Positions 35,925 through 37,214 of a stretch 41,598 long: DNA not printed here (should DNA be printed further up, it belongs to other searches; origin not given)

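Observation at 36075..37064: Single phage protein combining a sigma-70 region 4 domain with an RNA polymerase alpha-subunit C-terminal domain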

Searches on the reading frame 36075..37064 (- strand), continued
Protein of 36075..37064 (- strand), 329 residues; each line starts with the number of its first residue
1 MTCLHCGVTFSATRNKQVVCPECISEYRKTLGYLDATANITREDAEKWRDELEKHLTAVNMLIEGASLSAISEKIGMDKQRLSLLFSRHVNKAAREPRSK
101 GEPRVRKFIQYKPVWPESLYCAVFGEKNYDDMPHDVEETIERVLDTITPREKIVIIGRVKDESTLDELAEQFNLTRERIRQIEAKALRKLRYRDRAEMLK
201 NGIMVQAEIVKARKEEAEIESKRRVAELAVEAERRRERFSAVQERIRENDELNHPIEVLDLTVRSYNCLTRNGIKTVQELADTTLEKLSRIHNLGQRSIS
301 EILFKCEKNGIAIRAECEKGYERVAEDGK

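Call 40: fold_search(model_id=the predicted structure, library=pdb)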
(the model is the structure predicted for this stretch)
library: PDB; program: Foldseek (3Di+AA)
matches with E <= 10: 479; with E <= 0.001: 9
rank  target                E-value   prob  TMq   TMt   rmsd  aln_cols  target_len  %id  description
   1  1z3e_B                7.1e-05  1.00  0.19  0.91   0.7        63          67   52  Crystal Structure of Spx in Complex with the C-terminal Domain of the RNA Polymerase Alpha Subunit (released 2005-10-11)
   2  9a4w_A                7.1e-05  1.00  0.20  0.21   1.8        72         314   47  Integrative model of RPOA-RPOC by crosslinking MS and deep learning (released 2024-09-18)
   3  3gfk_B                2.6e-04  1.00  0.19  0.79   3.7        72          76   49  Crystal structure of Bacillus subtilis Spx/RNA polymerase alpha subunit C-terminal domain complex (released 2009-03-10)
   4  9a7s_A                2.8e-04  1.00  0.17  0.22  21.5       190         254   20  Integrative model of RPSD-RPOB by crosslinking MS and deep learning (released 2024-09-18)
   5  6xl5_F                5.9e-04  1.00  0.19  0.13  18.3       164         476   30  Cryo-EM structure of EcmrR-RNAP-promoter open complex (EcmrR-RPo) (released 2021-04-07)
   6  7l7b_F                6.9e-04  1.00  0.19  0.23  22.1       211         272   26  Clostridioides difficile RNAP with fidaxomicin (released 2022-02-02)
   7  8y5l_A2               7.7e-04  1.00  0.19  0.22  20.9        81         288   32  E.coli transcription translation coupling complex in TTC-B state 1 (subclass1) containing mRNA with 30-mer spacer, Nu (released 2025-08-13)
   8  8dy9_F                9.1e-04  1.00  0.18  0.20  18.8       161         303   24  Streptomyces venezuelae RNAP unconstrained open promoter complex with WhiA and WhiB transcription factors (released 2023-03-01)
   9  7p5x_AF               9.6e-04  1.00  0.19  0.20  19.5       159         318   23  Mycobacterial RNAP with transcriptional activator PafBC (released 2021-12-22)
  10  8y5t_A2               1.0e-03  1.00  0.19  0.90   0.6        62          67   35  E.coli Transcription translation coupling complex in TTC-B state 5 (subclass 3) containing mRNA with 27-mer spacer, N (released 2025-08-13)
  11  9e85_F                1.2e-03  1.00  0.19  0.20  18.4       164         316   22  De Novo Mycobacterium tuberculosis transcription initiation promoter complex with 6-mer RNA and closed Beta' clamp (RN (released 2025-10-01)
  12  9e87_F                1.2e-03  1.00  0.19  0.20  18.9       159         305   24  De Novo Mycobacterium tuberculosis transcription initiation pre-RPO promoter complex with open Beta' clamp (RNA Polyme (released 2025-10-01)
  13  7x74_F                1.2e-03  1.00  0.19  0.21  22.9       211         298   22  Cryo-EM structure of Streptomyces coelicolor transcription initial complex with two Zur dimers. (released 2022-08-03)
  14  9a58_A                1.4e-03  1.00  0.19  0.17  20.9       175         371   31  Integrative model of SIGA-RPOC by crosslinking MS and deep learning (released 2024-09-18)
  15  8k60_F                1.7e-03  0.99  0.18  0.18  23.6       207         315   21  Cryo-EM structure of Streptomyces coelicolor transcription initiation complex with the global transcription factor Afs (released 2024-07-31)
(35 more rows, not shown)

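Call 41: fold_search(model_id=the predicted structure, library=viral)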
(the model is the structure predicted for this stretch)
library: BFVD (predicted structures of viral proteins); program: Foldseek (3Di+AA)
matches with E <= 10: 566; with E <= 0.001: 3
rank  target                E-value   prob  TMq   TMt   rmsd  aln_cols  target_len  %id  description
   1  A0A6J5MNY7            4.6e-04  1.00  0.19  0.49  14.5       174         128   18  RNA polymerase, alpha subunit, C-terminal [uncultured Caudovirales phage]
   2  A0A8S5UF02            7.5e-04  0.99  0.20  0.10  33.4       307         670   20  RNA polymerase sigma factor [Myoviridae sp. ctcyQ27]
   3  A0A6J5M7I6            8.4e-04  1.00  0.20  0.47   2.2        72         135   40  RNA polymerase, alpha subunit, C-terminal [uncultured Caudovirales phage]
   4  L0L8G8                1.0e-03  1.00  0.19  0.25  14.3       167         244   17  RNA polymerase sigma factor SigF 1 [Bacillus phage phiAGATE]
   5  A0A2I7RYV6            1.3e-03  1.00  0.18  0.10  16.6       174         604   22  (no name in the UniProt tables at hand)
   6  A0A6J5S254            1.4e-03  1.00  0.19  0.46  15.1       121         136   26  Sigma70_r4 domain containing protein [uncultured Caudovirales phage]
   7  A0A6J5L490            1.7e-03  1.00  0.20  0.50   1.9        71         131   32  RNA polymerase, alpha subunit, C-terminal [uncultured Caudovirales phage]
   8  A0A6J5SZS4            2.3e-03  1.00  0.21  0.12   5.7        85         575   26  RNA polymerase sigma-70 like domain [uncultured Caudovirales phage]
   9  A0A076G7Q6            2.8e-03  1.00  0.16  0.24  18.3       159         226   18  RNA polymerase sigma factor [Bacillus phage Bobb]
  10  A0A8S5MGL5            2.9e-03  0.97  0.19  0.25  33.2       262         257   19  DNA directed RNA polymerase subunit [Phage sp. ctrsQ3]
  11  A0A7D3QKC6            4.0e-03  0.84  0.19  0.12  28.1       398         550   15  (no name in the UniProt tables at hand)
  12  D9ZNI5                4.5e-03  1.00  0.20  0.36  18.3       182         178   17  (no name in the UniProt tables at hand)
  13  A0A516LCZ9            7.7e-03  0.93  0.19  0.20  26.8       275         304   16  (no name in the UniProt tables at hand)
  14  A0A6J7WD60            1.1e-02  1.00  0.20  0.46   9.6       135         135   23  RNA polymerase, alpha subunit, C-terminal [uncultured Caudovirales phage]
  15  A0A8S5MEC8            1.2e-02  0.99  0.21  0.35  16.0       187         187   16  DNA directed RNA polymerase subunit [Siphoviridae sp. ctYh54]
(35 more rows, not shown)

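Call 50: search_protein_representatives(alignment_id=A1)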
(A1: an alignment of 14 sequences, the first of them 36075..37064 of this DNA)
Query: 14 sequences, 349 profile positions. Proteins with E-value up to 0.001 (for the whole library): 110678; up to 1e-10: 37044; up to 1e-30: 2070. The best 150 are listed.
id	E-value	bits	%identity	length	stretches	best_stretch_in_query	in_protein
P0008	4.7e-97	341.7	-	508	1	2-339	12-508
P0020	5.8e-93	328.3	-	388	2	1-236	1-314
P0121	1.2e-90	320.6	-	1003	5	98-331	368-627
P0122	8.6e-78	278.4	-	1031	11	263-338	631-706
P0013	2.7e-77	276.8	-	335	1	72-348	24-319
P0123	3.1e-73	263.4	-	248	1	116-336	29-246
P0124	1.1e-69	251.7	-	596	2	166-341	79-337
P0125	1.4e-69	251.3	-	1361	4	271-337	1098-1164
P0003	1.6e-68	247.9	-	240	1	133-340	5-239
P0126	2.9e-68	247.1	-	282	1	94-337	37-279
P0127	1.9e-67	244.4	-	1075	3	137-327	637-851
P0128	1.1e-66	241.8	-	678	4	261-338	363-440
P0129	2.3e-66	240.8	-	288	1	90-342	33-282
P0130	3.0e-65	237.1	-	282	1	115-337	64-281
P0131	6.7e-65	236.0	-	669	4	272-337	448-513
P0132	8.0e-65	235.7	-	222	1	130-339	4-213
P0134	6.0e-64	232.8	-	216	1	130-339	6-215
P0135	7.3e-64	232.6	-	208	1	135-338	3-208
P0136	1.2e-63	231.8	-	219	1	125-336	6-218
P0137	6.2e-63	229.5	-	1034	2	115-343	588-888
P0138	6.3e-63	229.5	-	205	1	136-334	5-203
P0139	6.6e-63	229.4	-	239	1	128-344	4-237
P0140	1.3e-62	228.5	-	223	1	135-337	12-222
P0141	1.4e-62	228.3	-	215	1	133-334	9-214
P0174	5.3e-59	216.6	-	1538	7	161-260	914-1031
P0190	9.0e-58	212.5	-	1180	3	157-226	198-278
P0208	6.6e-57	209.7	-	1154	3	264-347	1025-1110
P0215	1.7e-56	208.3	-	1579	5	240-328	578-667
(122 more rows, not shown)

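Call 51: list_cluster_members(proteins=[P0123, P0126, P0132, P0134, P0135, P0136, P0138, P0139, P0140, P0141])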
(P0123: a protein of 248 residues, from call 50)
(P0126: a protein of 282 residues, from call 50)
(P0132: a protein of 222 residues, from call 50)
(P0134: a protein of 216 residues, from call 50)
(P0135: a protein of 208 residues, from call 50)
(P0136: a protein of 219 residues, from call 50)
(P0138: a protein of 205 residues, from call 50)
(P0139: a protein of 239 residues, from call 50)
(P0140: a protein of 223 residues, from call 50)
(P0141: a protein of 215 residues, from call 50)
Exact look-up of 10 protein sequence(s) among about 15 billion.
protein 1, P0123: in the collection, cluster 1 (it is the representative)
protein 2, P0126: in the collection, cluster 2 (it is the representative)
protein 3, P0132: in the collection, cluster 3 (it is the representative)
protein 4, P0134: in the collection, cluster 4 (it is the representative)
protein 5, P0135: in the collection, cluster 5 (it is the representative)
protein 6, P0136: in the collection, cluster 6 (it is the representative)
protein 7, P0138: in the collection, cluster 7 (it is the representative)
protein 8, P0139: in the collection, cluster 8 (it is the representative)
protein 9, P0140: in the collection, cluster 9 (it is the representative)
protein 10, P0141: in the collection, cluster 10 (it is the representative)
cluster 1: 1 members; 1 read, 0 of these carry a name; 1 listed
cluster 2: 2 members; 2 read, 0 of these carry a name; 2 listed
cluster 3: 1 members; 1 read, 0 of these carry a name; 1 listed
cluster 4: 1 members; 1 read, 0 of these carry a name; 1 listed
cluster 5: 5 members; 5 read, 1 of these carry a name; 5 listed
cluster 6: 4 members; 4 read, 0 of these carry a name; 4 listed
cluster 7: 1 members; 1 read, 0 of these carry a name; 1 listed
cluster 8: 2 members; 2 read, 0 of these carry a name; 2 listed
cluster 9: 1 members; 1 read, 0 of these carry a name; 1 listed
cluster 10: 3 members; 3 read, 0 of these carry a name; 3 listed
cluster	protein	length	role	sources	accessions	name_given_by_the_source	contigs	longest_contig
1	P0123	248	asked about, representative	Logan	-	-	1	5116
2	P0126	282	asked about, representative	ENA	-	-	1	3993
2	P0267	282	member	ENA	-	-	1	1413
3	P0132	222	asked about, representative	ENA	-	-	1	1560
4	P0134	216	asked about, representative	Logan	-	-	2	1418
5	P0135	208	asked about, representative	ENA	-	-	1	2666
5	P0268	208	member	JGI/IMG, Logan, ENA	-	hypothetical protein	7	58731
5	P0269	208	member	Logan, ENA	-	-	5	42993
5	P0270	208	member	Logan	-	-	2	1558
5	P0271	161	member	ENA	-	-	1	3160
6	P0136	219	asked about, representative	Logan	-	-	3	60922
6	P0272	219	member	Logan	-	-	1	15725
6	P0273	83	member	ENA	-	-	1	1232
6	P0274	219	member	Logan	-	-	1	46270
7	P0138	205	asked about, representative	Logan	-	-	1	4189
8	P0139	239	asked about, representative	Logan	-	-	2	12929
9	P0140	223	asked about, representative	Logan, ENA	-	-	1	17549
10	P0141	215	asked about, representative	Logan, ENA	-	-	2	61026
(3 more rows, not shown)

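Call 57: find_related_loci(query=A1, collection=viral_contigs, flank=6000)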
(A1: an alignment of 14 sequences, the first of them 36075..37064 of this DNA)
Query A1 (329 aa) in viral_contigs; peptide patterns used: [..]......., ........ (x = any residue, [..] = any of these).
600 stretches matched a pattern (row limit reached: there are more); 342 encode a relative of the query (tblastn E <= 1e-3); the best 80 are kept; 80 distinct loci.
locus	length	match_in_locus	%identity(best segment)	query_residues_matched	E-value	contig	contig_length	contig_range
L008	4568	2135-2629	37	142-316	2e-25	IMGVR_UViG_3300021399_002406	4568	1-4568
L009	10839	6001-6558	37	140-326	1e-24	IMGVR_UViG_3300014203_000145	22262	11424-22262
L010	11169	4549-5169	37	97-302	5e-23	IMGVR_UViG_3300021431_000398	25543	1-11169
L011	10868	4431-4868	34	142-318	8e-22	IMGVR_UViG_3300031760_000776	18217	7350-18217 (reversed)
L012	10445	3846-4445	31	90-302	4e-20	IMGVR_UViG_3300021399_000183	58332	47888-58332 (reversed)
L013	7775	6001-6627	27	93-303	7e-18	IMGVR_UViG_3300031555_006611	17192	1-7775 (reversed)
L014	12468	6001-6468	36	140-311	9e-18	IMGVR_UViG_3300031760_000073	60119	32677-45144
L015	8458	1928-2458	34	147-313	2e-16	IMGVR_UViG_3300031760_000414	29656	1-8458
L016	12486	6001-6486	35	134-305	3e-16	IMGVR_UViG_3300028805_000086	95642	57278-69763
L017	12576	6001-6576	30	115-303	3e-20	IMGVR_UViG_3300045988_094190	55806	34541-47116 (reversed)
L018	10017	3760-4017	47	134-217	1e-15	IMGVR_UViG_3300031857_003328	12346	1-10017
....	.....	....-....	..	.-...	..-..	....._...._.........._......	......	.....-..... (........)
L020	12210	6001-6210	50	134-200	7e-14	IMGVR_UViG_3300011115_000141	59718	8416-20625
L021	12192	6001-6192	55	140-203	1e-13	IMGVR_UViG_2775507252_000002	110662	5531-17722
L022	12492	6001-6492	34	146-302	3e-13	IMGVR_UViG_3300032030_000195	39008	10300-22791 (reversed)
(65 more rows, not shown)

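Call 58: find_related_loci(query=A1, collection=genome_contigs, flank=6000)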
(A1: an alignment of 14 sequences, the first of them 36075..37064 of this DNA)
Query A1 (329 aa) in genome_contigs; peptide patterns used: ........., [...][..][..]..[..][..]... (x = any residue, [..] = any of these).
600 stretches matched a pattern (row limit reached: there are more); 597 encode a relative of the query (tblastn E <= 1e-3); the best 80 are kept; 80 distinct loci.
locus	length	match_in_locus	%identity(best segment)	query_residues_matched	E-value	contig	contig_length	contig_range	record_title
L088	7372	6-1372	37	71-201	5e-14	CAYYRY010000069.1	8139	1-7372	MAG TPA_asm: uncultured Ruminococcus sp. isolate SRP315200_co1_819 genome assembly, contig: NODE_20755_length_8139_cov_3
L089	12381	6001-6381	39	71-201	6e-14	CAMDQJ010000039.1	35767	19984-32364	MAG: Asaia bogorensis isolate TrH-25oct19-73 genome assembly, contig: TrH-25oct19-C1991, whole genome shotgun sequence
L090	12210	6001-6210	54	136-201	1e-13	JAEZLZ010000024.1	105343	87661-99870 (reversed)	MAG: Bacillota bacterium isolate OH_CDB_90 k127_2253334, whole genome shotgun sequence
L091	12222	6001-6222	53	138-207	1e-13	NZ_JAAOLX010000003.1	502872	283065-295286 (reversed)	Iodobacter violaceini strain HSC-16F04 NODE_3_length_502872_cov_33.522058, whole genome shotgun sequence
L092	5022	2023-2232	53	136-201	2e-13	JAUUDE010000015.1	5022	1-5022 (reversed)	MAG: Thiomicrospira sp. isolate WV30_bin5 all_Scaff004052, whole genome shotgun sequence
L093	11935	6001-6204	53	138-201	2e-13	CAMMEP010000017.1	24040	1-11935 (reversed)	MAG: uncultured Clostridium sp. isolate ERR4968598_bin.23_MetaWRAP_v1.1_MAG genome assembly, contig: NODE_1632_length_24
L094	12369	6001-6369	40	71-197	3e-13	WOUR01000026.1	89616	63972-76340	MAG: Rhodospirillaceae bacterium isolate X2_MaxBin.011 scaffold_134, whole genome shotgun sequence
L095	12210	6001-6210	54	136-201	4e-13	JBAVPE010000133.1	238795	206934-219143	MAG: Anaerocolumna sp. isolate MFD02586_ilm_asm_bin5 k127_191585, whole genome shotgun sequence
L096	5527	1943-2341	37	67-203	3e-13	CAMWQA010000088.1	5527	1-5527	MAG TPA_asm: uncultured Clostridia bacterium isolate SRR14411243_bin.11_metawrap_v1.3_MAG genome assembly, contig: NODE.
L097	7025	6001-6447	33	130-268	5e-13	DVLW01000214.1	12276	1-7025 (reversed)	MAG TPA_asm: Candidatus Faecivivens stercoripullorum isolate ChiBcec7-5410 ChiBcec7__C119259_L12276_SRR6323100, whole ge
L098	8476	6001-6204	51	138-201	5e-13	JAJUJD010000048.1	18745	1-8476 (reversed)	MAG: Alcaligenaceae bacterium isolate bin108 k141_113865_length_18745_cov_140.3606, whole genome shotgun sequence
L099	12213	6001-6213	51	135-201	5e-13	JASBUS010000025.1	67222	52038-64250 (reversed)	MAG: Alphaproteobacteria bacterium isolate BWSM_8 k141_38331, whole genome shotgun sequence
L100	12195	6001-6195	51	252-316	4e-13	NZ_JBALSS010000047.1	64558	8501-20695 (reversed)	Bacillus sp. JJ1609 JJ-1609_contig_48, whole genome shotgun sequence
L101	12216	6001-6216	52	136-203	4e-13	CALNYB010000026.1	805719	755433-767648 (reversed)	MAG: Cyanobacteriota bacterium isolate HOU_bin.0041 genome assembly, contig: contig_264, whole genome shotgun sequence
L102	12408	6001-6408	33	172-314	4e-13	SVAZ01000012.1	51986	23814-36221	MAG: Erysipelotrichaceae bacterium isolate SIG215 NODE_238_length_51986_cov_13.137606, whole genome shotgun sequence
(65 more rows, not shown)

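Call 60: find_homologous_proteins(query=A1, max_evalue=1e-20)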
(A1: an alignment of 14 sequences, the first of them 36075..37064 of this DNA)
Query A1 (14 sequences) (329 aa, profile of the alignment): 2166 proteins with E <= 1e-20 among 8000 candidates; the best 120 are listed.
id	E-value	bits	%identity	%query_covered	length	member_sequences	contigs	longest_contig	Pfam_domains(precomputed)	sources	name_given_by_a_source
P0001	3.3e-98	347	100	100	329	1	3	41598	PF03118.22,PF04545.23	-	-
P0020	1.8e-92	328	25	70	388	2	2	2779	PF03118.22,PF04545.23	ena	-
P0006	1.1e-78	283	36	61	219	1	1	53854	PF03118.22,PF04545.23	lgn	-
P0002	3.3e-76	275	35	64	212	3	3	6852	PF03118.22,PF04545.23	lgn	-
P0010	3.2e-75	272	33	54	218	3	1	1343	PF03118.22,PF04545.23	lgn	-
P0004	4.1e-75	271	35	60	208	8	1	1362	PF03118.22,PF04545.23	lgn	-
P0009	1.1e-73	267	37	52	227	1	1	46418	PF03118.22,PF04545.23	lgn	-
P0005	3.2e-73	265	37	61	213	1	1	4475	PF03118.22,PF04545.23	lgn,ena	-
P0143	5.7e-62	228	37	50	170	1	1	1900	PF03118.22,PF04545.23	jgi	jgi:hypothetical protein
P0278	7.7e-29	119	100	34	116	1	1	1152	PF03118.22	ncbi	-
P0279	1.6e-25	108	54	20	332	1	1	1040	PF04545.23,PF00140.26,PF04542.21,PF04539.23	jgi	jgi:RNA polymerase primary sigma factor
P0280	3.6e-24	104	51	20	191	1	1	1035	PF14804.12,PF04545.23,PF04539.23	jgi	-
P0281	4.5e-24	103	39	30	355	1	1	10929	PF04545.23,PF00140.26,PF03979.20,PF04542.21,PF04539.23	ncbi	-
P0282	5.3e-24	103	35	40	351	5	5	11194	PF04545.23,PF00140.26,PF03979.20,PF04542.21,PF04539.23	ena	-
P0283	6.0e-24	103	51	19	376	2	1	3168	PF04545.23,PF00140.26,PF04542.21,PF04539.23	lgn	-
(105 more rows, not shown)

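Call 70: find_encoding_contigs(protein=window:36075-37064:-, flank=2000, max_places=5)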
Protein window:36075-37064:- (329 aa): 7 contigs read that carry it; 4 places shown.
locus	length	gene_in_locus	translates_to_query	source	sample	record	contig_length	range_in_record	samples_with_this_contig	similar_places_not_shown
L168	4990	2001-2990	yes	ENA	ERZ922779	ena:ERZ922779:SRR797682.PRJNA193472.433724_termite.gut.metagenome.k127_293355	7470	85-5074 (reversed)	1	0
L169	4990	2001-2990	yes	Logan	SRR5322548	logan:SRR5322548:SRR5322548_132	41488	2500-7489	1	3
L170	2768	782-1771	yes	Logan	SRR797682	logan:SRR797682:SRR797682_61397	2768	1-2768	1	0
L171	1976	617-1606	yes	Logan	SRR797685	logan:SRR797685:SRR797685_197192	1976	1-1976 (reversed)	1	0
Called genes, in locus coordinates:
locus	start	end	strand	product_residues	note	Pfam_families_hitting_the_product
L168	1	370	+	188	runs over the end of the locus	-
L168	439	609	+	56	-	-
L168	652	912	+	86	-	-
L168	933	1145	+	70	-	-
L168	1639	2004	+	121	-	PF13730:HTH_36 (weak), PF13545:HTH_Crp_2 (weak), PF08279:HTH_11 (weak), PF13412:HTH_24 (weak)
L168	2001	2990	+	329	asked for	PF04545:Sigma70_r4, PF03118:RNA_pol_A_CTD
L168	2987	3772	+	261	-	PF10544:T5orf172, PF13455:MUG113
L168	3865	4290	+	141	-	-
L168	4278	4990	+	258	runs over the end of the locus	PF07799:DUF1643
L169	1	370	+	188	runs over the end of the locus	-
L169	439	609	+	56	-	-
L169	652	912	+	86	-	-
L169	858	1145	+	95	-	-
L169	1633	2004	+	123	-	PF13730:HTH_36 (weak), PF13545:HTH_Crp_2 (faint), PF08279:HTH_11 (weak), PF13412:HTH_24 (weak)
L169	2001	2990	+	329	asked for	PF04545:Sigma70_r4, PF03118:RNA_pol_A_CTD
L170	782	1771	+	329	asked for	PF04545:Sigma70_r4, PF03118:RNA_pol_A_CTD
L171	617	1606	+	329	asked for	PF04545:Sigma70_r4, PF03118:RNA_pol_A_CTD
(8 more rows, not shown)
